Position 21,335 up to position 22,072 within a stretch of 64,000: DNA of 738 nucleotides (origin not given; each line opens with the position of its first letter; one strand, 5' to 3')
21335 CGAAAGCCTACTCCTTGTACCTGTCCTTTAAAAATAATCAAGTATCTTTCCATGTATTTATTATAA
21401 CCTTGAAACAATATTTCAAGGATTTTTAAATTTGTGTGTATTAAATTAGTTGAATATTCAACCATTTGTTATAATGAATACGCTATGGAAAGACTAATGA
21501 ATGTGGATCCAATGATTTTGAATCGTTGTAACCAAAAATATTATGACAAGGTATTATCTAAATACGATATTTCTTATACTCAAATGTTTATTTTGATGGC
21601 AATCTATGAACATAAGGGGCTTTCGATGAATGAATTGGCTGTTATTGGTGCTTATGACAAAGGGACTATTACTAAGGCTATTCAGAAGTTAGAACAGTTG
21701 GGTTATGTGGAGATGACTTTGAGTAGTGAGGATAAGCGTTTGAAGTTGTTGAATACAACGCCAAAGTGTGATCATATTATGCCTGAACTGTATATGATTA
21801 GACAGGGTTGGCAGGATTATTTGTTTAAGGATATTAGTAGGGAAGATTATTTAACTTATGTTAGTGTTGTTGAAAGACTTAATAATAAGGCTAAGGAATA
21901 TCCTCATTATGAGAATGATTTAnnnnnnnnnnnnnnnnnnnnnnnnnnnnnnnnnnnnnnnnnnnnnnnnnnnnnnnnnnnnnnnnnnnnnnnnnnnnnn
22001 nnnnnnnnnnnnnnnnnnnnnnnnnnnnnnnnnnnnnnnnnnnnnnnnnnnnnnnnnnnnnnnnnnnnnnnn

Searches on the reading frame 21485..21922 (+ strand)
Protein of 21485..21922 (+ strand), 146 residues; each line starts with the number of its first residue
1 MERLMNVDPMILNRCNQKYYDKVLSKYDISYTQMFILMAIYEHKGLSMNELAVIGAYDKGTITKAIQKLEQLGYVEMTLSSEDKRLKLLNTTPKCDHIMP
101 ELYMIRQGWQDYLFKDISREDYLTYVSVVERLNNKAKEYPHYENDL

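Call 39: find_related_loci(query=A2, collection=metagenome_contigs, flank=10000)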
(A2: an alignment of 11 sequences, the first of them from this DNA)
Query A2 (146 aa) in metagenome_contigs; peptide patterns used: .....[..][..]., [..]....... (x = any residue, [..] = any of these).
239 stretches matched a pattern; 76 encode a relative of the query (tblastn E <= 1e-3); 76 distinct loci.
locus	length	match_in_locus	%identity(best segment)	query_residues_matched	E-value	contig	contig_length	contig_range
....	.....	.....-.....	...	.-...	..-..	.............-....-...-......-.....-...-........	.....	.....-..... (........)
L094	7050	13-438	58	2-143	3e-49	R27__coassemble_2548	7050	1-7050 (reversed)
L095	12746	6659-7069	58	5-141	7e-48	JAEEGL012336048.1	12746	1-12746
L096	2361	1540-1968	54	3-145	1e-46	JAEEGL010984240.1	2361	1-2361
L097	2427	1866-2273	55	5-140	2e-46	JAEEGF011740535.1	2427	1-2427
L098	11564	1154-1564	55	5-141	5e-46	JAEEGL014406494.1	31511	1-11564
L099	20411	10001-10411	55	5-141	7e-45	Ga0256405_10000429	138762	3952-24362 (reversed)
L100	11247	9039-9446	55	5-140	2e-44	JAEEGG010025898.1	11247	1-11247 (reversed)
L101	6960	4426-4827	58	6-139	2e-44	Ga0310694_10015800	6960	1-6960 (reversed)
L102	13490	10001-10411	53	5-141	4e-44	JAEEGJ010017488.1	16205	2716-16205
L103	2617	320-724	53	5-139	1e-43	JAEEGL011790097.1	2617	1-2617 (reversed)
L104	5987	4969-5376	55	5-140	1e-43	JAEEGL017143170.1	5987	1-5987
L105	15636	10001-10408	54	5-140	2e-43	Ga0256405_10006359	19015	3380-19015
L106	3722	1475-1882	54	4-139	3e-43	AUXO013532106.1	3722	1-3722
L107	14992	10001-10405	56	5-139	5e-43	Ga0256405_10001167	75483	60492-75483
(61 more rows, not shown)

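Call 48: search_solved_structures(query=A2, max_evalue=0.001, show_alignments=2)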
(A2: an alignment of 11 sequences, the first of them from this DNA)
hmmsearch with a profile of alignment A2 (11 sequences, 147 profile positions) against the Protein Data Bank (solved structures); distinct sequences matched with E-value up to 0.001: 74 (the best 60 are shown).
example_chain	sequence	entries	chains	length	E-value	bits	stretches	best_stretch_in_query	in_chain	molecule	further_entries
3s2w_A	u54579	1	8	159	1.7e-18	70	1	3-133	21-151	Transcriptional regulator, MarR family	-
3bpv_A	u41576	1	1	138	6.2e-18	68.2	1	11-137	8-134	Transcriptional regulator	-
3bpx_A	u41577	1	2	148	6.4e-18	68.1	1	11-137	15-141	Transcriptional regulator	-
5eri_A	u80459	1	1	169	3.7e-13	52.7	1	14-136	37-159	MarR family transcriptional regulator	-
2bv6_A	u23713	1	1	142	1.3e-12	50.9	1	16-134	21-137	HTH-TYPE TRANSCRIPTIONAL REGULATOR MGRA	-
4em0_B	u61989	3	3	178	7.7e-11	45.1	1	13-135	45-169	Uncharacterized HTH-type transcriptional regulator SAR2349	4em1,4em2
4gxo_A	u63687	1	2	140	1.1e-10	44.6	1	19-109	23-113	MarR family regulatory protein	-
1lj9_A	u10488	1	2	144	1.2e-10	44.5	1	27-135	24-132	transcriptional regulator SlyA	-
3hrm_A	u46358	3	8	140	1.3e-10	44.4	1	19-109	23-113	HTH-type transcriptional regulator sarZ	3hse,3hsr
5hlh_A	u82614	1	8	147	2.9e-10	43.3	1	15-135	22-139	MarR family transcriptional regulator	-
5hlg_A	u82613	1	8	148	2.9e-10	43.3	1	15-135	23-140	MarR family transcriptional regulator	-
5hli_A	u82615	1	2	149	3e-10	43.2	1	15-135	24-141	MarR family transcriptional regulator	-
4mnu_A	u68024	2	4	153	3.9e-10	42.9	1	25-136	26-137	SlyA-like transcription regulator | MarR family transcriptional regulator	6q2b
4hbl_A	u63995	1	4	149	6.2e-10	42.2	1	15-135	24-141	Transcriptional regulator, MarR family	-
2a61_A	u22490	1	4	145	2.8e-09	40.1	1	23-133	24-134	transcriptional regulator Tm0710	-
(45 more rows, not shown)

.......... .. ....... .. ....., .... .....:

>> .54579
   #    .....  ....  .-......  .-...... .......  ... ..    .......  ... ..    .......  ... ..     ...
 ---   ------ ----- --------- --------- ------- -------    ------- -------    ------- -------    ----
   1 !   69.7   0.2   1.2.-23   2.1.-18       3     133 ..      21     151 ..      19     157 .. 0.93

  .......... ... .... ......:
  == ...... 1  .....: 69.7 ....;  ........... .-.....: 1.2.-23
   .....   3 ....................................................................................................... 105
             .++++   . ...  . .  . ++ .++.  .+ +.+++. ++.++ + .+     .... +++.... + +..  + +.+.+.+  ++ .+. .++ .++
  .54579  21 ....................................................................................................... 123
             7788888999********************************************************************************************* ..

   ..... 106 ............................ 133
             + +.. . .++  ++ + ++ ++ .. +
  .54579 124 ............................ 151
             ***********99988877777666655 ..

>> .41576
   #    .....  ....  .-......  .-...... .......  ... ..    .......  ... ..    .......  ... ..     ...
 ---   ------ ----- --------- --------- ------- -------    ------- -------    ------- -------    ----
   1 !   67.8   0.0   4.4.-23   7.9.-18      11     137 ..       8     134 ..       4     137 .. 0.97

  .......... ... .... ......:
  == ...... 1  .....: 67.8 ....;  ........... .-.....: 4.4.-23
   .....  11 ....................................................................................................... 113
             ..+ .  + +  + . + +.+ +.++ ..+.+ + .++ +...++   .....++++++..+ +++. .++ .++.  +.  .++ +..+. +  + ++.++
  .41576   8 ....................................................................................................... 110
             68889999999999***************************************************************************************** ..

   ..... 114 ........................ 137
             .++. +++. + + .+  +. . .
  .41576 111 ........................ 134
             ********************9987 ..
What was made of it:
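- On MarR-family repressor/operator system: The profile aligns residues 3-137 to 3S2W/3BPV (call 48).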
